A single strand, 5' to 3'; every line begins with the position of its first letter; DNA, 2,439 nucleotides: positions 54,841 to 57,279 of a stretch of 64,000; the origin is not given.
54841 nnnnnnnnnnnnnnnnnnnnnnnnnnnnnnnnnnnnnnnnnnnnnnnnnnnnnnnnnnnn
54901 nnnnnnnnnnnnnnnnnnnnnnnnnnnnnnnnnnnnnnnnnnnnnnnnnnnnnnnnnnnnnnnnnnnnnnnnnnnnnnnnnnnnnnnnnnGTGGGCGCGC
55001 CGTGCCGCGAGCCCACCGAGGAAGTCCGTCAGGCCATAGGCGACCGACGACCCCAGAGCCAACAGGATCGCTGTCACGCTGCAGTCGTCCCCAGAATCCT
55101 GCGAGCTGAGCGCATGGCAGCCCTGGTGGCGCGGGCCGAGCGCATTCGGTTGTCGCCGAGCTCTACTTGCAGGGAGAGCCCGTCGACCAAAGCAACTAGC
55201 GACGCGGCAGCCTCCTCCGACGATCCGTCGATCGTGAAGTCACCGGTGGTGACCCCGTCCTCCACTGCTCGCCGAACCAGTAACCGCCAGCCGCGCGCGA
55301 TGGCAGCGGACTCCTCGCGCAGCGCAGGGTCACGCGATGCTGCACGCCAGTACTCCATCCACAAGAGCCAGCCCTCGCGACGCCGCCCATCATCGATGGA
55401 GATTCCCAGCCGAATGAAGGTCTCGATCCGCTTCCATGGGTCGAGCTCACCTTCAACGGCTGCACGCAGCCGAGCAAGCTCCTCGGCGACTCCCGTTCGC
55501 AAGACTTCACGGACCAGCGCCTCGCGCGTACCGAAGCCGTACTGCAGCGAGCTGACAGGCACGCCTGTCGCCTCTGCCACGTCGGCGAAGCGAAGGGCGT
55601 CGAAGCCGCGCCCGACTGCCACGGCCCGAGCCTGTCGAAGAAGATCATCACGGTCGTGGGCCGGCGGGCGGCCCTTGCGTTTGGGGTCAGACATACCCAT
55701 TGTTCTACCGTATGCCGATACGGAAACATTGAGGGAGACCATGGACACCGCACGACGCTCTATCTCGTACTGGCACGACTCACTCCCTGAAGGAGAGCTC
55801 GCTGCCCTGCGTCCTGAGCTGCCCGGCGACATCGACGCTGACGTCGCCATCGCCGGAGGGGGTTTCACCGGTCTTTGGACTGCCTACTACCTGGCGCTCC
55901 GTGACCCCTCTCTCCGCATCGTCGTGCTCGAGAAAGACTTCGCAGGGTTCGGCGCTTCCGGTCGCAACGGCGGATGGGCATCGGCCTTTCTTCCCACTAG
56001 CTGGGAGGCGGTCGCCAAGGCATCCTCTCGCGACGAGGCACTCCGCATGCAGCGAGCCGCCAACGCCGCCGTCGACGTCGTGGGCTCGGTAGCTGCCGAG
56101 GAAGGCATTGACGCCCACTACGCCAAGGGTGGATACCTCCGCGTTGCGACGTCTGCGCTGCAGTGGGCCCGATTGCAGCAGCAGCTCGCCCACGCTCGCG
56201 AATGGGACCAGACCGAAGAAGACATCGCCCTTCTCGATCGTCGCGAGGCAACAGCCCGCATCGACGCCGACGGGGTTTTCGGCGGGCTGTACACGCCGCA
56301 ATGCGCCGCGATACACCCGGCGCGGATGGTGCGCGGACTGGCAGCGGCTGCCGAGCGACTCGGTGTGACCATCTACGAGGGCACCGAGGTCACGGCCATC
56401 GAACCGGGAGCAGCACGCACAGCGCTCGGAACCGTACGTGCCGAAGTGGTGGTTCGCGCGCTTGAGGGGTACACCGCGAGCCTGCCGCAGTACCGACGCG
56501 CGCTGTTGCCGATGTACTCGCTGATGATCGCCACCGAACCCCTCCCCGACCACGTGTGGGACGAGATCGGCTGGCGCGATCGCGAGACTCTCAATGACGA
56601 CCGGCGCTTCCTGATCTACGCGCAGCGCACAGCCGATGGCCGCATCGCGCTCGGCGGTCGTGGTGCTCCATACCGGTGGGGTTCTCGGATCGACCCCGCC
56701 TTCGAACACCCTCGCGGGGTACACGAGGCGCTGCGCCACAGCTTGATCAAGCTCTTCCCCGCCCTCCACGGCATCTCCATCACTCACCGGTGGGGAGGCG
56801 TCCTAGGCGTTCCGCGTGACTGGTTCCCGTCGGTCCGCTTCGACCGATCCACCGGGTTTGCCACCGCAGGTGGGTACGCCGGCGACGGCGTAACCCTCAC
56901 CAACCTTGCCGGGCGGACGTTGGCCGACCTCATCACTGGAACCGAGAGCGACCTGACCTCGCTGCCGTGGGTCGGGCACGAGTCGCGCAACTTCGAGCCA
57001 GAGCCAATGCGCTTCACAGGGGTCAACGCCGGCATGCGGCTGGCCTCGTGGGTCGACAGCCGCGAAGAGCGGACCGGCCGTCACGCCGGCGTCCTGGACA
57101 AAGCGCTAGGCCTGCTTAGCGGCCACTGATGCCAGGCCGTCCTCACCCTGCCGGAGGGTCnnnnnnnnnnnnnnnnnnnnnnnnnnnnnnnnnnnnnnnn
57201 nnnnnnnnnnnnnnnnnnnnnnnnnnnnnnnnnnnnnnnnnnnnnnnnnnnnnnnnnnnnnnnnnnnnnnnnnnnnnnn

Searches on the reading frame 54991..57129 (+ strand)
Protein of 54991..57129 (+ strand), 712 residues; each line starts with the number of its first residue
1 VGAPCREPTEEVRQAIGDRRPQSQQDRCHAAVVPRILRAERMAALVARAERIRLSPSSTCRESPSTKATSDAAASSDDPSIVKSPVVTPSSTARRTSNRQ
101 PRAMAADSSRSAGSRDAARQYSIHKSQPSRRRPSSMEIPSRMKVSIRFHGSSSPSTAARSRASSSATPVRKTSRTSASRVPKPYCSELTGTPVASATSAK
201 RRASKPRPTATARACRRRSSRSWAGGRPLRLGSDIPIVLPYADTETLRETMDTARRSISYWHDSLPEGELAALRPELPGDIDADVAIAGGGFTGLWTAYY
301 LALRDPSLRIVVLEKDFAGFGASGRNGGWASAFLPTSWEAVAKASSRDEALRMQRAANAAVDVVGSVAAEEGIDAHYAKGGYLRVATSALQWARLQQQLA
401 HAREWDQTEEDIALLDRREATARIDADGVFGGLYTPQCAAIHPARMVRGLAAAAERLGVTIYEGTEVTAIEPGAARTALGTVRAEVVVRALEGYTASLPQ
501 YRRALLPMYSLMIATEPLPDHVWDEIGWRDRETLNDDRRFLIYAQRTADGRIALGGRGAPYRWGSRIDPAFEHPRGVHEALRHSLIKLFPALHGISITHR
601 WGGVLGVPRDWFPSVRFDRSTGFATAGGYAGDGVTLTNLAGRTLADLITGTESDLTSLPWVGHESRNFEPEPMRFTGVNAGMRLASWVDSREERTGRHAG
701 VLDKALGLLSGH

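Call 46: search_protein_families(library=pfam, proteins=[window:54991-57129:+], max_evalue=0.00001)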
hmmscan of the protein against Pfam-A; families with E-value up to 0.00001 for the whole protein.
window:54991-57129:+ (712 aa): 1 family
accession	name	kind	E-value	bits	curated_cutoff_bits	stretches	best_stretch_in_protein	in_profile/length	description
PF01266.30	DAO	-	2.5e-62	211.9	27.9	1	284-647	1-353/353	FAD dependent oxidoreductase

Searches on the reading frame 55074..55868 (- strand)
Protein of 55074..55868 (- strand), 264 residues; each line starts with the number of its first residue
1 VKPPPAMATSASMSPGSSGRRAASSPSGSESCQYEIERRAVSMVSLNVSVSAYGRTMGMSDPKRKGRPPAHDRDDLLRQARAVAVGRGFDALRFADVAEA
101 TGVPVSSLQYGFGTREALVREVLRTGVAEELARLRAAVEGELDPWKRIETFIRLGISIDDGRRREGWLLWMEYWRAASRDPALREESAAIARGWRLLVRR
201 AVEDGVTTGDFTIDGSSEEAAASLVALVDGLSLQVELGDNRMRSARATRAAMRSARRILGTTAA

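Call 46: search_protein_families(library=pfam, proteins=[window:55074-55868:-], max_evalue=0.00001)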
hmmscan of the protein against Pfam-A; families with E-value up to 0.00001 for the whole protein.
window:55074-55868:- (264 aa): 3 families
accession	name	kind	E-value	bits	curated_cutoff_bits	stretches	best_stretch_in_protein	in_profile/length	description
PF13977.11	TetR_C_6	-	2.9e-18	66.5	27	1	149-259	6-114/115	BetI-type transcriptional repressor, C-terminal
PF16925.10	TetR_C_13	-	1.4e-07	32.3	27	1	178-250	36-108/109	Tetracyclin repressor-like, C-terminal domain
PF00440.29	TetR_N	-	2.9e-07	30.6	24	1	76-122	1-47/47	Bacterial regulatory proteins, tetR family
